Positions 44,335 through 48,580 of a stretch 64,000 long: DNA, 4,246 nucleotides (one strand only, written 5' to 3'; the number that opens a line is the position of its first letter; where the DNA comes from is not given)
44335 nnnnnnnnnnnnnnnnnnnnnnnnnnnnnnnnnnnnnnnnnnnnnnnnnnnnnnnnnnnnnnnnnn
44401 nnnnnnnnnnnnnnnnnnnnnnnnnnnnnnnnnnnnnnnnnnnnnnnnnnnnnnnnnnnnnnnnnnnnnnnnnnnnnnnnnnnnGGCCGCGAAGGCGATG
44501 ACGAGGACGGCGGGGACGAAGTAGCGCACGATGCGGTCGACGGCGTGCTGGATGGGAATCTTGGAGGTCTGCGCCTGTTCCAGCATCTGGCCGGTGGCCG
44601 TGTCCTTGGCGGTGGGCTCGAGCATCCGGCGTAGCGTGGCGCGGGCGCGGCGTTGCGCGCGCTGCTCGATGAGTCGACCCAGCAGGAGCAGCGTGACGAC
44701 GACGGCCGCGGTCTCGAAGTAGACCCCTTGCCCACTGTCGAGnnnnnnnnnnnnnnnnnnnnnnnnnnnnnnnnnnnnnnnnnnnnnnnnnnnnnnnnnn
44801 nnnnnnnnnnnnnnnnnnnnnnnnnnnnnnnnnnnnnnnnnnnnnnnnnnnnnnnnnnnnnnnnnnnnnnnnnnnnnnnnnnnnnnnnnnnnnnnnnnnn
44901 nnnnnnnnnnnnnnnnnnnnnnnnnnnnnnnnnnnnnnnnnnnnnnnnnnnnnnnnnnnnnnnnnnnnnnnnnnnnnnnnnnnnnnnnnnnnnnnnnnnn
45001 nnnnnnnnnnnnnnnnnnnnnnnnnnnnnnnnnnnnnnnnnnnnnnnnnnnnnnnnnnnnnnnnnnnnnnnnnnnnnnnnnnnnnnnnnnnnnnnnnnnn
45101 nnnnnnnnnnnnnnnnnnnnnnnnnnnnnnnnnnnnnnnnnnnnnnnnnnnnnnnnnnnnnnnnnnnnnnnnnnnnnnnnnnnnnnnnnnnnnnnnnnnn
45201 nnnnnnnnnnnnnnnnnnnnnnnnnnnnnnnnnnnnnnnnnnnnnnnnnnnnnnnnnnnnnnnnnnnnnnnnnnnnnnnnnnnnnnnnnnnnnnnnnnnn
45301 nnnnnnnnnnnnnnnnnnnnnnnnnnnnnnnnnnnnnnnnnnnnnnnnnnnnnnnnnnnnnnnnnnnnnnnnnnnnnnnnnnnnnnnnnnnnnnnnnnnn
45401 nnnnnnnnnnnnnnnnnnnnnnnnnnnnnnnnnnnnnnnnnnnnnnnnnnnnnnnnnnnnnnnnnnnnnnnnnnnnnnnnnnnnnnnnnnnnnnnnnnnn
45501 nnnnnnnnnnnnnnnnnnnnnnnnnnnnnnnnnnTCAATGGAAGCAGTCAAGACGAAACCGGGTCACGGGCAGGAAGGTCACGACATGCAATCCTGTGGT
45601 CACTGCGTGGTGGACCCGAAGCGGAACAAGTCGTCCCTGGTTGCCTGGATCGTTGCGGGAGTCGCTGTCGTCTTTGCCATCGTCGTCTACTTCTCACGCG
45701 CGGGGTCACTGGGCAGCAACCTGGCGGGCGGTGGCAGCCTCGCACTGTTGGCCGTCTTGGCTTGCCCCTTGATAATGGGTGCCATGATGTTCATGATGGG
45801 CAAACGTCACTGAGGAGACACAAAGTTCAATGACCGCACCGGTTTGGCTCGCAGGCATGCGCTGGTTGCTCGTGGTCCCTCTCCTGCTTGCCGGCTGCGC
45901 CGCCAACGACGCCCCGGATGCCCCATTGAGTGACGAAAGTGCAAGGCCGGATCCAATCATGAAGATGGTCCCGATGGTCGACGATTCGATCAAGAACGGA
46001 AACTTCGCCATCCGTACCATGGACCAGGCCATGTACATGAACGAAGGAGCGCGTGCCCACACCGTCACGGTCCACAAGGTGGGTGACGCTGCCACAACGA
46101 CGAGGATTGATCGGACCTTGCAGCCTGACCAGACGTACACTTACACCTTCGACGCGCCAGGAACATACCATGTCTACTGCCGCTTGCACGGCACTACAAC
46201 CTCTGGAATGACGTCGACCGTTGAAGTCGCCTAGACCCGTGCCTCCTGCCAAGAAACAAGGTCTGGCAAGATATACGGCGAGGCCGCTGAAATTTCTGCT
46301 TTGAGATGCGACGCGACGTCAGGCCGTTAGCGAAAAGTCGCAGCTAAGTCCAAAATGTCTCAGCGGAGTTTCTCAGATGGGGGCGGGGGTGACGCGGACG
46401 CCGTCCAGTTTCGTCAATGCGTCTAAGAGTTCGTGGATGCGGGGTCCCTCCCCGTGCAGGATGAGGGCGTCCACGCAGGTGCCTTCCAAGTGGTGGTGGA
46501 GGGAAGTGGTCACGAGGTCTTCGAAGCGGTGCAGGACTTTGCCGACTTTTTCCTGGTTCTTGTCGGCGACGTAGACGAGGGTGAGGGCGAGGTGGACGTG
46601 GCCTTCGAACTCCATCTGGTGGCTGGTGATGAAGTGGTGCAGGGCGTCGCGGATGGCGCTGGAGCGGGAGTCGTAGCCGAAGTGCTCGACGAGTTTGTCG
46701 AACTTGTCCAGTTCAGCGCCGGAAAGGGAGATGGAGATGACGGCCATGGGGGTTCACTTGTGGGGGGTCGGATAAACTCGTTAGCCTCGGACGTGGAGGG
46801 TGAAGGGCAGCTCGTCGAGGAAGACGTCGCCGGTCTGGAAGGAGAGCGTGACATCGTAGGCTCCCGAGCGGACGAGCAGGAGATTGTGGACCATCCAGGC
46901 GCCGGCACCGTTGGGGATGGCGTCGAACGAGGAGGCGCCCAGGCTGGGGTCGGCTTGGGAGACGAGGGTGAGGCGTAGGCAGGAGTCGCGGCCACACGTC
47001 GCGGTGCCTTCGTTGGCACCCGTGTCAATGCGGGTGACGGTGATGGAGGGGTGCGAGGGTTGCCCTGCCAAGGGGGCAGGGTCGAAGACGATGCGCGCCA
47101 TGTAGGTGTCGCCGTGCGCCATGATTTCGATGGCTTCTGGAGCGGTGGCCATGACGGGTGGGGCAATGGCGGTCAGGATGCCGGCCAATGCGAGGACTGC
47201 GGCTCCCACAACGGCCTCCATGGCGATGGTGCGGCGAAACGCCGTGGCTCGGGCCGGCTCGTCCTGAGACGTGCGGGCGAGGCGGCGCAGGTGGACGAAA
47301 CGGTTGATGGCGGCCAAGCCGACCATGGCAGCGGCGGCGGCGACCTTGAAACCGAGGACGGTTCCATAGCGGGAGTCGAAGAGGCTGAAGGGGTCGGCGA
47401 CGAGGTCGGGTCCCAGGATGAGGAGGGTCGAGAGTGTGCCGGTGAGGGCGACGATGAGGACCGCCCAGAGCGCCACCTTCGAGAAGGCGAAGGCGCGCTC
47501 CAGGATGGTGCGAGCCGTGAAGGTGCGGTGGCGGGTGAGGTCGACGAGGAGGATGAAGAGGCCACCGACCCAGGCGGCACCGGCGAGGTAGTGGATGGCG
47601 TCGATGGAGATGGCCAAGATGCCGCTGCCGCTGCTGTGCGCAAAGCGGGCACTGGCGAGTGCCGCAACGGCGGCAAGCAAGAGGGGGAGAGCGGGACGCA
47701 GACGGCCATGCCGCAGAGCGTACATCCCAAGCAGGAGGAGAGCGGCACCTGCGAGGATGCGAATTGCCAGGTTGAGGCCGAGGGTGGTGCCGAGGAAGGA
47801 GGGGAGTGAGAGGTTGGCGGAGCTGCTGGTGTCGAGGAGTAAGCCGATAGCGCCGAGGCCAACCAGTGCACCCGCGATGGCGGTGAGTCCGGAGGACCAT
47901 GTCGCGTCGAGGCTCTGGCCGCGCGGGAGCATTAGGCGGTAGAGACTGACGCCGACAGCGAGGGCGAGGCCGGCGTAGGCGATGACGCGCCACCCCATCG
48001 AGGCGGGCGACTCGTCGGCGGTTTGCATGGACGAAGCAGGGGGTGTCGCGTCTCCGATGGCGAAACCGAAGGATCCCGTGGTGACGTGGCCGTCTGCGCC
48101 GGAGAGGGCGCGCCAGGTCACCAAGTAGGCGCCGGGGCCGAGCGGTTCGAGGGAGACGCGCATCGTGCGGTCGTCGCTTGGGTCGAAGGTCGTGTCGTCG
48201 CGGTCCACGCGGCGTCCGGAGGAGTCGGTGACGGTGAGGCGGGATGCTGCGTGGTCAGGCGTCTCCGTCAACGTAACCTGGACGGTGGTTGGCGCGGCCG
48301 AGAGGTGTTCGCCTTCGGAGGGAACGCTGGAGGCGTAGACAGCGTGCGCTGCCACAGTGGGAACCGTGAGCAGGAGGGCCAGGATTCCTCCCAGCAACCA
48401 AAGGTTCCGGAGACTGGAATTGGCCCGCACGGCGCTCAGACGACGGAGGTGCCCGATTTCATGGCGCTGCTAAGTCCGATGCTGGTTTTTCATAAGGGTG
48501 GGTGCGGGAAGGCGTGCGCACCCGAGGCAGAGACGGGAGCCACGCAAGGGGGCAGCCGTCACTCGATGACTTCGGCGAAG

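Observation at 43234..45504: Catalytically dead, actuator-less P1B-ATPase paralog with a Met/His-rich outer loop, encoded directly upstream of copA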

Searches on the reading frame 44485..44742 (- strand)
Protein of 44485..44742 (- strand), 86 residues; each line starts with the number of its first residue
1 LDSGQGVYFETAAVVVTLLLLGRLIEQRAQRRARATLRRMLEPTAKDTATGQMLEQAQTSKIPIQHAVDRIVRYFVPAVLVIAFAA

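Call 37: find_related_loci(query=A3, collection=genome_contigs, flank=6000)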
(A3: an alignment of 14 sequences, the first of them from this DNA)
Query A3 (86 aa) in genome_contigs; peptide patterns used: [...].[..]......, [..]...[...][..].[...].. (x = any residue, [..] = any of these).
50 stretches matched a pattern; 15 encode a relative of the query (tblastn E <= 1e-3); 15 distinct loci.
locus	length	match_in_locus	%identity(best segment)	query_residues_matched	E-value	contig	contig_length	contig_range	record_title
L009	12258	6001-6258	84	1-86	1e-33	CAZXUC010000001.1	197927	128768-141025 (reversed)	MAG TPA_asm: uncultured Halobacteriales archaeon isolate SRP136066_co1_71 genome assembly, contig: NODE_21_length_197927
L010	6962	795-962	42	6-64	2e-11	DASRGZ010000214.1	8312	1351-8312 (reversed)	MAG TPA_asm: Chthonomonadaceae bacterium isolate SMAG_U10071 k141_974058, whole genome shotgun sequence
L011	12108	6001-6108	58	6-41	9e-11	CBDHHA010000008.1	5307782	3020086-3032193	MAG: Bryobacterales bacterium isolate 2d5554e7-8e83-4990-916f-a624400d9ca1 genome assembly, contig: contig_8, whole geno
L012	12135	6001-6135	51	2-46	8e-11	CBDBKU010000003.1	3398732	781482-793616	MAG: Bryobacterales bacterium isolate 267e02d7-54cb-4b2f-bffd-17b5cb575b83 genome assembly, contig: contig_3, whole geno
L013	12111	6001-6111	54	6-42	1e-10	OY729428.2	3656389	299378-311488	MAG: Bryobacterales bacterium isolate 40538f42-96db-4fd0-a274-5305745f95c5 genome assembly, chromosome: 2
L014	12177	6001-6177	43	4-64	1e-10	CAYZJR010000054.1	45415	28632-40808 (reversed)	MAG TPA_asm: uncultured Candidatus Obscuribacterales bacterium isolate SRP287051_co1_159 genome assembly, contig: NODE_1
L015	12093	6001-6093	71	1-31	3e-10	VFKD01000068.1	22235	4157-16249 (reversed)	MAG: bacterium isolate Bin_57_9 c_000001053344, whole genome shotgun sequence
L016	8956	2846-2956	51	6-42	1e-9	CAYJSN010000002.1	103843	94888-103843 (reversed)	MAG TPA_asm: uncultured Nitrosopumilales archaeon isolate ERP125453_co1_176 genome assembly, contig: NODE_95_length_1038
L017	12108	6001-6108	53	6-41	1e-9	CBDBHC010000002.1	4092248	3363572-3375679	MAG: Bryobacterales bacterium isolate 1879262c-0ee7-4b49-84d6-feef911fed4d genome assembly, contig: contig_2, whole geno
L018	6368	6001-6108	56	7-42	2e-9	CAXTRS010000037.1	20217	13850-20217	MAG TPA_asm: uncultured Chthoniobacterales bacterium isolate public_SRR14721930_metawrap_bin.1 genome assembly, contig:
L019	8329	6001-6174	33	6-66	3e-9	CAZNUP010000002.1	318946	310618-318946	MAG TPA_asm: uncultured Gammaproteobacteria bacterium isolate SRP292972_co3_34 genome assembly, contig: NODE_40_length_3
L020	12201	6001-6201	33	5-76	6e-8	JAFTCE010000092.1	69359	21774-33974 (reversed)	MAG: Desulfovibrio sp. isolate RGIG3685 Goat_Rumen.Co__c1550732, whole genome shotgun sequence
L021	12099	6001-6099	52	52-84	5e-8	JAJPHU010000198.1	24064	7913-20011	MAG: Planctomycetota bacterium isolate Centralia_MAG_199 k107_1844997, whole genome shotgun sequence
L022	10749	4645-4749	51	7-41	3e-7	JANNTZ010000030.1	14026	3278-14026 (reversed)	MAG: Acidobacteriota bacterium isolate SOY_30_metabat_319 SOY_30_k141_3275963, whole genome shotgun sequence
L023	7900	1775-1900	38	5-46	2e-6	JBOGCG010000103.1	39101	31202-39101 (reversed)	MAG: Sarcina sp. isolate WFFMC_MAG_402 k139_16617_flag=0_multi=34.0335_len=39101, whole genome shotgun sequence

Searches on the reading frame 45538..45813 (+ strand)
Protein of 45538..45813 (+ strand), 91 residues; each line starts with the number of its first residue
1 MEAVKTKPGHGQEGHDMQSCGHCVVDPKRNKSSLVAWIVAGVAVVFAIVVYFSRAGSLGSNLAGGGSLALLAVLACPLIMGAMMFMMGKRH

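Call 25: search_protein_families(library=pfam, proteins=[window:45538-45813:+], max_evalue=0.01)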
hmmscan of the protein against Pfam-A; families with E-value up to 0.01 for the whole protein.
window:45538-45813:+ (91 aa): 1 family
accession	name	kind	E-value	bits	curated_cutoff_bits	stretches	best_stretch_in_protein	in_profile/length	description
PF17197.9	DUF5134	-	0.0087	16.5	29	1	6-87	85-148/152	Domain of unknown function (DUF5134)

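Call 60: search_protein_families(library=ncbifam, proteins=[window:45538-45813:+], max_evalue=1)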
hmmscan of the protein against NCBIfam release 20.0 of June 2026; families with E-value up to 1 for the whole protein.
window:45538-45813:+ (91 aa): 0 families

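Call 61: search_protein_families(library=pfam, proteins=[window:45538-45813:+], max_evalue=10)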
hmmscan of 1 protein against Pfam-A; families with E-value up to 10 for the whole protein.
window:45538-45813:+ (91 aa): 4 families
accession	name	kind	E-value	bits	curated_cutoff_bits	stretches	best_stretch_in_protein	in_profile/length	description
PF17197.9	DUF5134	-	0.0087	16.5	29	1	6-87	85-148/152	Domain of unknown function (DUF5134)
PF11162.13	DUF2946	-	0.052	14.8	23.7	1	6-58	50-108/117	Protein of unknown function (DUF2946)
PF07332.16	Phage_holin_3_6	-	0.067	13.7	28.4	1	33-90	36-92/116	Putative Actinobacterial Holin-X, holin superfamily III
PF03739.19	LptF_LptG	-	0.26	10.7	27.9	1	38-88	304-351/353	Lipopolysaccharide export system permease LptF/LptG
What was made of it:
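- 45538..45813 (+): Divergently transcribed 91-aa two-helix membrane protein with the motifs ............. and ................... No family match (calls 25, 60, 61).
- Tried and rejected: No significant Pfam or NCBIfam match (calls 25, 60, 61).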

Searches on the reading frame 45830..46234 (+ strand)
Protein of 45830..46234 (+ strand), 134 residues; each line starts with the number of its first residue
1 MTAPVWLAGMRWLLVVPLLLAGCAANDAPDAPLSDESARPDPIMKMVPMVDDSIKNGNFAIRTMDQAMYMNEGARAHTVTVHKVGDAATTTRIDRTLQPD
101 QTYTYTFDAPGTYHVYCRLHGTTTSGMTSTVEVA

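Call 25: search_protein_families(library=pfam, proteins=[window:45830-46234:+], max_evalue=0.01)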
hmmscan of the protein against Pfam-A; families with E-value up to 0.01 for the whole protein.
window:45830-46234:+ (134 aa): 2 families
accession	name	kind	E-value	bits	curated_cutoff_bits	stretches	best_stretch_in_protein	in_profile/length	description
PF00127.26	Copper-bind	-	0.00013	22.8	21.2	1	58-133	18-98/99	Copper binding proteins, plastocyanin/azurin family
PF13473.12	Cupredoxin_1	-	0.0013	19.2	27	1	70-126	50-100/104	Cupredoxin-like domain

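Call 60: search_protein_families(library=ncbifam, proteins=[window:45830-46234:+], max_evalue=1)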
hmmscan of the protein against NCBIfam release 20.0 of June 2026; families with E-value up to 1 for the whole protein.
window:45830-46234:+ (134 aa): 7 families
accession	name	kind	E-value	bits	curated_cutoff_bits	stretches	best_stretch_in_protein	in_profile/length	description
TIGR02656.1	cyanin_plasto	equivalog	1.9e-06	28.2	87.85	1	58-133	18-98/99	plastocyanin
TIGR02657.1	amicyanin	equivalog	0.00013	22.3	110.2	1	60-120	14-73/83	amicyanin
TIGR03769.1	P_ac_wall_RPT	domain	0.00078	19.9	30.9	1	105-130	7-32/41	TIGR03769 domain-containing protein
TIGR03102.1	halo_cynanin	subfamily_domain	0.014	15.5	93.8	1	76-133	62-114/115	halocyanin domain-containing protein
NF038134.1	choice_anch_M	domain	0.085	12.9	55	1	103-130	147-174/184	choice-of-anchor M domain-containing protein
TIGR03095.1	rusti_cyanin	equivalog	0.15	12.2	146.7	1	102-130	116-144/148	rusticyanin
NF045617.1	mostly_LP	subfamily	0.17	12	43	0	13-29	5-21/119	putative T6SS immunity periplasmic lipoprotein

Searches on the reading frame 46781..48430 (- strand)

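Call 25: search_protein_families(library=pfam, proteins=[window:46781-48430:-], max_evalue=0.01)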
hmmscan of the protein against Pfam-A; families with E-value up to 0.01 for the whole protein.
window:46781-48430:- (549 aa): 2 families
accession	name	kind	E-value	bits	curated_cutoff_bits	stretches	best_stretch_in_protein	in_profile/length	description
PF05425.18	CopD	-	4.5e-20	72.4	32.1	1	316-419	7-105/105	Copper resistance protein D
PF04234.18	CopC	-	3e-18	67.1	23.3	1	29-125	1-92/92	CopC domain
